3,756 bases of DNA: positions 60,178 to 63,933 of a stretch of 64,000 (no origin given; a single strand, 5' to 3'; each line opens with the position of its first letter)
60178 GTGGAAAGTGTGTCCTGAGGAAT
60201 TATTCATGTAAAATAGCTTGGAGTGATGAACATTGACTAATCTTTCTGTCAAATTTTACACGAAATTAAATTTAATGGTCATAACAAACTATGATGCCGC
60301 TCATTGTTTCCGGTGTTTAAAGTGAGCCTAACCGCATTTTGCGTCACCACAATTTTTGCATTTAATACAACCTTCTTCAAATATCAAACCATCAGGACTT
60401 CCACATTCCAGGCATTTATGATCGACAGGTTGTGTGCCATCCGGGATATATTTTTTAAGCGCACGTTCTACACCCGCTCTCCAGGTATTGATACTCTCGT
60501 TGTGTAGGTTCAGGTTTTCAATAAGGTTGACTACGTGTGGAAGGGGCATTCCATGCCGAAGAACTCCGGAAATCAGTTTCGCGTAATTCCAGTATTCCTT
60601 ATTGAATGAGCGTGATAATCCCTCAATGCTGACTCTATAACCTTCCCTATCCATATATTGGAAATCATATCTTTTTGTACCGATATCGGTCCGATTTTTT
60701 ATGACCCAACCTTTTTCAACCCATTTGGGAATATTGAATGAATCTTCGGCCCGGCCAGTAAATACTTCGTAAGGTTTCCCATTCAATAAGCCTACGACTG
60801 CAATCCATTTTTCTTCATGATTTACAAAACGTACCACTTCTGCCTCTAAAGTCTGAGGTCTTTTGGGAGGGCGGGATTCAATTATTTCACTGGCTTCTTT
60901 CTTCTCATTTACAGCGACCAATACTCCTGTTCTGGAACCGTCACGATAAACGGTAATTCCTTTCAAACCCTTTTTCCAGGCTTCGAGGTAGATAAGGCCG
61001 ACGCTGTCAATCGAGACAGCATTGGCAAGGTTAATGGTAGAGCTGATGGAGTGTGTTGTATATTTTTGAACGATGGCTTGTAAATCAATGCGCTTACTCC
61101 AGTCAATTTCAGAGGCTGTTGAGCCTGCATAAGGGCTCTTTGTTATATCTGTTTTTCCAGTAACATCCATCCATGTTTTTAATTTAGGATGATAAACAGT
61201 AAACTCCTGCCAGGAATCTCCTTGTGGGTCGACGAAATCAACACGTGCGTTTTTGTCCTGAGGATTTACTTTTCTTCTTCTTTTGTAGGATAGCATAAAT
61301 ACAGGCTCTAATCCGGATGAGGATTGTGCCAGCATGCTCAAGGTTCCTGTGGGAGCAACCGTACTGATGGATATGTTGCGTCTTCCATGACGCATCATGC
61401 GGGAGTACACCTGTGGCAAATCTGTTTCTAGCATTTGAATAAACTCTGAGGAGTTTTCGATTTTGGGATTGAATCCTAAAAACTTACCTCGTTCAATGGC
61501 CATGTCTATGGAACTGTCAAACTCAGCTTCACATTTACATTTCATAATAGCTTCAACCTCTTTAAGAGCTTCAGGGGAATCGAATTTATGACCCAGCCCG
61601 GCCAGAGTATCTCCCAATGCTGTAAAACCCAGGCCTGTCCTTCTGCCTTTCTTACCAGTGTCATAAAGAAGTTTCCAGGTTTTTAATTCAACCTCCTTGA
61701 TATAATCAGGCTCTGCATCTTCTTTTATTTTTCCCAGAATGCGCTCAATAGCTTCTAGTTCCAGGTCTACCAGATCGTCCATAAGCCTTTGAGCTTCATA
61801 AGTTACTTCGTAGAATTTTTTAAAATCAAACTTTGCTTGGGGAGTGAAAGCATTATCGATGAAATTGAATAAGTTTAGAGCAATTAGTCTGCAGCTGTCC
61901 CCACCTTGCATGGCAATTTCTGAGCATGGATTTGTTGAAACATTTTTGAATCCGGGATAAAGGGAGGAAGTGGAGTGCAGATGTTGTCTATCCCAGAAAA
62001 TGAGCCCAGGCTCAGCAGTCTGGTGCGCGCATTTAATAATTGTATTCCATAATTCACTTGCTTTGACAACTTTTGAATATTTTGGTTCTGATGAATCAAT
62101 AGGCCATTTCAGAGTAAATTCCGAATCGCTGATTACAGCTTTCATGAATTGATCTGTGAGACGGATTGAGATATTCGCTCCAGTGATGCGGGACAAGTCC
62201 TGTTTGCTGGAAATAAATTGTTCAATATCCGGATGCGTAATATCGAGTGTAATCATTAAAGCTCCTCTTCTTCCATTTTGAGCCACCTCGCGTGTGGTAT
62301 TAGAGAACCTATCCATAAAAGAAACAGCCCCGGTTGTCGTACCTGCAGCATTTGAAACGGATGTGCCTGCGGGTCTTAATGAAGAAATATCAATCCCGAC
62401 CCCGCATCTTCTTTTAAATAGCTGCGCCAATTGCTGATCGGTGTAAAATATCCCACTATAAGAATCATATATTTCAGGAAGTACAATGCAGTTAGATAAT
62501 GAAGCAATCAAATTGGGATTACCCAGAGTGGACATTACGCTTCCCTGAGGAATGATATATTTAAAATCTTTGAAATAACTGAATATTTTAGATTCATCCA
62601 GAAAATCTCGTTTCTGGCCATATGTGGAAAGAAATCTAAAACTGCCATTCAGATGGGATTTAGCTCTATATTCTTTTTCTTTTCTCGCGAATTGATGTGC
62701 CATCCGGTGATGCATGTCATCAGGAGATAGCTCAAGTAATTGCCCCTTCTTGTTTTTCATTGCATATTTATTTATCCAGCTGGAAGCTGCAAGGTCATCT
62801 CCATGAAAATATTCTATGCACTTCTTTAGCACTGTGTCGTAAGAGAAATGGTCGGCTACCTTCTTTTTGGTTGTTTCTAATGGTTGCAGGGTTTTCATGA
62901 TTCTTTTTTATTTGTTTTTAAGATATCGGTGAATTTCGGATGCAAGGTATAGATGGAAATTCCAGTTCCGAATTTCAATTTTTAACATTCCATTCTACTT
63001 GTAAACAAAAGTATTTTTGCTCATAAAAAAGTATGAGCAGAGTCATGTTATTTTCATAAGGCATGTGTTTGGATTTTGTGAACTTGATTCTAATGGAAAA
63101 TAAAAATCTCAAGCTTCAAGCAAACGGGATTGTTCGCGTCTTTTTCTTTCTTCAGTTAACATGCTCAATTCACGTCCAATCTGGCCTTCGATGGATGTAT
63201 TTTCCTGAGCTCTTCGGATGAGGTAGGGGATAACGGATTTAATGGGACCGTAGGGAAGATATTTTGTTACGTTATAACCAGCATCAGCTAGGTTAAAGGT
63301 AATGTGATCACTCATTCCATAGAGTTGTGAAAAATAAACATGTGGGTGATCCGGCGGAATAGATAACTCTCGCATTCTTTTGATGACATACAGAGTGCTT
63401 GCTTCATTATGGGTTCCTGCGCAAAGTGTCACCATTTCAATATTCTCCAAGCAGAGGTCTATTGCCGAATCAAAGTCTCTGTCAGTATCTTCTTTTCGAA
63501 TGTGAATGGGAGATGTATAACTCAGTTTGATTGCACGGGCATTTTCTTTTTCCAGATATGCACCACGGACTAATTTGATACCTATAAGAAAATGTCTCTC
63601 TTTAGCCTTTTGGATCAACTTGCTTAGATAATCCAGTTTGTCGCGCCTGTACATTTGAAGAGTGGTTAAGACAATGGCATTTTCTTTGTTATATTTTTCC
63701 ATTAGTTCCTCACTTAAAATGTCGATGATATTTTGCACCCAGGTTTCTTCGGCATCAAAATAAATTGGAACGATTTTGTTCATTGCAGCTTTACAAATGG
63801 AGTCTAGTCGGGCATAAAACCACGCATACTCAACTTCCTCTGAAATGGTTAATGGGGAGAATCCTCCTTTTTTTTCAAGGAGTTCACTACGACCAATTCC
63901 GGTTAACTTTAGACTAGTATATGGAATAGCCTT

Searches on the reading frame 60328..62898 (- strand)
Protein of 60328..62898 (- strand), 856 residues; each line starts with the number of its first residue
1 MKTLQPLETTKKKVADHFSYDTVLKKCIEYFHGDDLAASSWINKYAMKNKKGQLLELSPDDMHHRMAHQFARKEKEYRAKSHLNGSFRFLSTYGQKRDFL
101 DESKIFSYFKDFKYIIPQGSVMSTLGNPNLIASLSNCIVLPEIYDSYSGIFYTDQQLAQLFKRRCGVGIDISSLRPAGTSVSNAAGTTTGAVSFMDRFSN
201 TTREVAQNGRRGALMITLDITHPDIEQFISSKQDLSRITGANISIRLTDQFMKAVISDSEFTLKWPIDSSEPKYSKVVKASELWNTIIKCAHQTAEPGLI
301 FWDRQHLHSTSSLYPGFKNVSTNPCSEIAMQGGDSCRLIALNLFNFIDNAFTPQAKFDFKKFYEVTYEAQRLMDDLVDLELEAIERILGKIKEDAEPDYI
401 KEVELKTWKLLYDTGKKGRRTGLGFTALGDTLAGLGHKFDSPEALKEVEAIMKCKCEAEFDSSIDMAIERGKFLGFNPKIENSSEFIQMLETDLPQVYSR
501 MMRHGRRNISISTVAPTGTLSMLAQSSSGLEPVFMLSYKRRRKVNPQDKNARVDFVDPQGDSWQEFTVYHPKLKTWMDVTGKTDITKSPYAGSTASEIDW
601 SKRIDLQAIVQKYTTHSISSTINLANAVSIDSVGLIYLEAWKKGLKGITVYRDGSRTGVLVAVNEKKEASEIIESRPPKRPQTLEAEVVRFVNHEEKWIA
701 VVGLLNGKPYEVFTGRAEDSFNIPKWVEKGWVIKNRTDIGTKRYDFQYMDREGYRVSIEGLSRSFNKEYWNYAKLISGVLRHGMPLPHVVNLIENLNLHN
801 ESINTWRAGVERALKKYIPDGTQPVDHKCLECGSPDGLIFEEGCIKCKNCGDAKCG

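Call 49: search_protein_families(library=pfam, proteins=[window:60328-62898:-], max_evalue=0.0001)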
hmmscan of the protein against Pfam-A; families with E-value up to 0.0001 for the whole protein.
window:60328-62898:- (856 aa): 2 families
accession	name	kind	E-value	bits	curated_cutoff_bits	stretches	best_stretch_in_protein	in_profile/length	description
PF02867.20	Ribonuc_red_lgC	-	6.9e-85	286.1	23.9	1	135-651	1-523/523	Ribonucleotide reductase, barrel domain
PF00317.26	Ribonuc_red_lgN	-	3.3e-05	24.3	28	1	35-111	5-59/77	Ribonucleotide reductase, all-alpha domain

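Call 71: search_protein_families(library=ncbifam, proteins=[window:60328-62898:-], max_evalue=0.00001)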
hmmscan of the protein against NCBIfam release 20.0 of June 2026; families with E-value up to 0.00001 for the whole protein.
window:60328-62898:- (856 aa): 21 families
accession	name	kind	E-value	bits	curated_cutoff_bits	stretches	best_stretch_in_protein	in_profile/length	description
TIGR02504.1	NrdJ_Z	equivalog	8.9e-139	463.8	399.95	1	41-659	5-604/606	adenosylcobalamin-dependent ribonucleoside-diphosphate reductase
NF006417.0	PRK08665.1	equivalog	1e-103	348.1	961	2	43-388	22-340/759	vitamin B12-dependent ribonucleotide reductase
NF005010.0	PRK06406.1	subfamily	1.1e-71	242.2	1125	2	67-387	182-493/771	vitamin B12-dependent ribonucleotide reductase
NF005991.0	PRK08115.1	equivalog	3.1e-64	217.3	854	2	276-675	431-792/858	vitamin B12-dependent ribonucleotide reductase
NF005401.0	PRK06948.1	subfamily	5.1e-58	197.1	906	2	165-379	122-348/604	ribonucleotide reductase-like protein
NF005122.0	PRK06556.1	equivalog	8.7e-55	185.9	859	3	240-378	287-416/960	vitamin B12-dependent ribonucleotide reductase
TIGR02506.1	NrdE_NrdA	equivalog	1.8e-52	178.7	341.05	1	93-647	40-609/616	ribonucleoside-diphosphate reductase subunit alpha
NF006207.0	PRK08332.1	equivalog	4.4e-42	143.5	2400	2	414-711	1307-1610/1684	vitamin B12-dependent ribonucleotide reductase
NF005736.0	PRK07562.1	equivalog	1e-41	142.6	1737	3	241-362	397-510/1222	vitamin B12-dependent ribonucleotide reductase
NF006577.0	PRK09102.1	equivalog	4.4e-36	124.3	620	2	85-333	46-291/604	ribonucleoside-diphosphate reductase subunit alpha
NF005101.0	PRK06539.1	equivalog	6.6e-29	100.5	988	2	123-270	212-364/822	ribonucleoside-diphosphate reductase subunit alpha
NF005544.0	PRK07207.1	equivalog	1.6e-27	95.7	965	2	130-267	367-508/965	ribonucleoside-diphosphate reductase subunit alpha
NF006665.0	PRK09209.1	equivalog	4.5e-27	94.7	1057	2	131-266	231-370/761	ribonucleoside-diphosphate reductase subunit alpha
NF005483.0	PRK07088.1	equivalog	1.8e-22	79.3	1214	2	124-266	225-372/764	ribonucleoside-diphosphate reductase subunit alpha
NF006279.0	PRK08447.1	equivalog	1e-19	70.4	1082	1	42-270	146-353/789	ribonucleoside-diphosphate reductase subunit alpha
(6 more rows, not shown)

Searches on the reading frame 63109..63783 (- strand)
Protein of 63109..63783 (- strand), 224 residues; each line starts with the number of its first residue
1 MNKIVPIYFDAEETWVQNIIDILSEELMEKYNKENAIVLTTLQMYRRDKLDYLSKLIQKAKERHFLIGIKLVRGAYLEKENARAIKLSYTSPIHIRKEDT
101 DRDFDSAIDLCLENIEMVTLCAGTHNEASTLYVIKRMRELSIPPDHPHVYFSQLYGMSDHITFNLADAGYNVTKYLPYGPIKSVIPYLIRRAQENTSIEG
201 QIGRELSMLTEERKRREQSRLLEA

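Call 49: search_protein_families(library=pfam, proteins=[window:63109-63783:-], max_evalue=0.0001)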
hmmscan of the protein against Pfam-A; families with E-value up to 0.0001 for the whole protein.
window:63109-63783:- (224 aa): 1 family
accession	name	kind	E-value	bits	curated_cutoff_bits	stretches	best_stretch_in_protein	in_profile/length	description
PF01619.24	Pro_dh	-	3.8e-65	220.6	27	1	5-202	80-276/278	Proline dehydrogenase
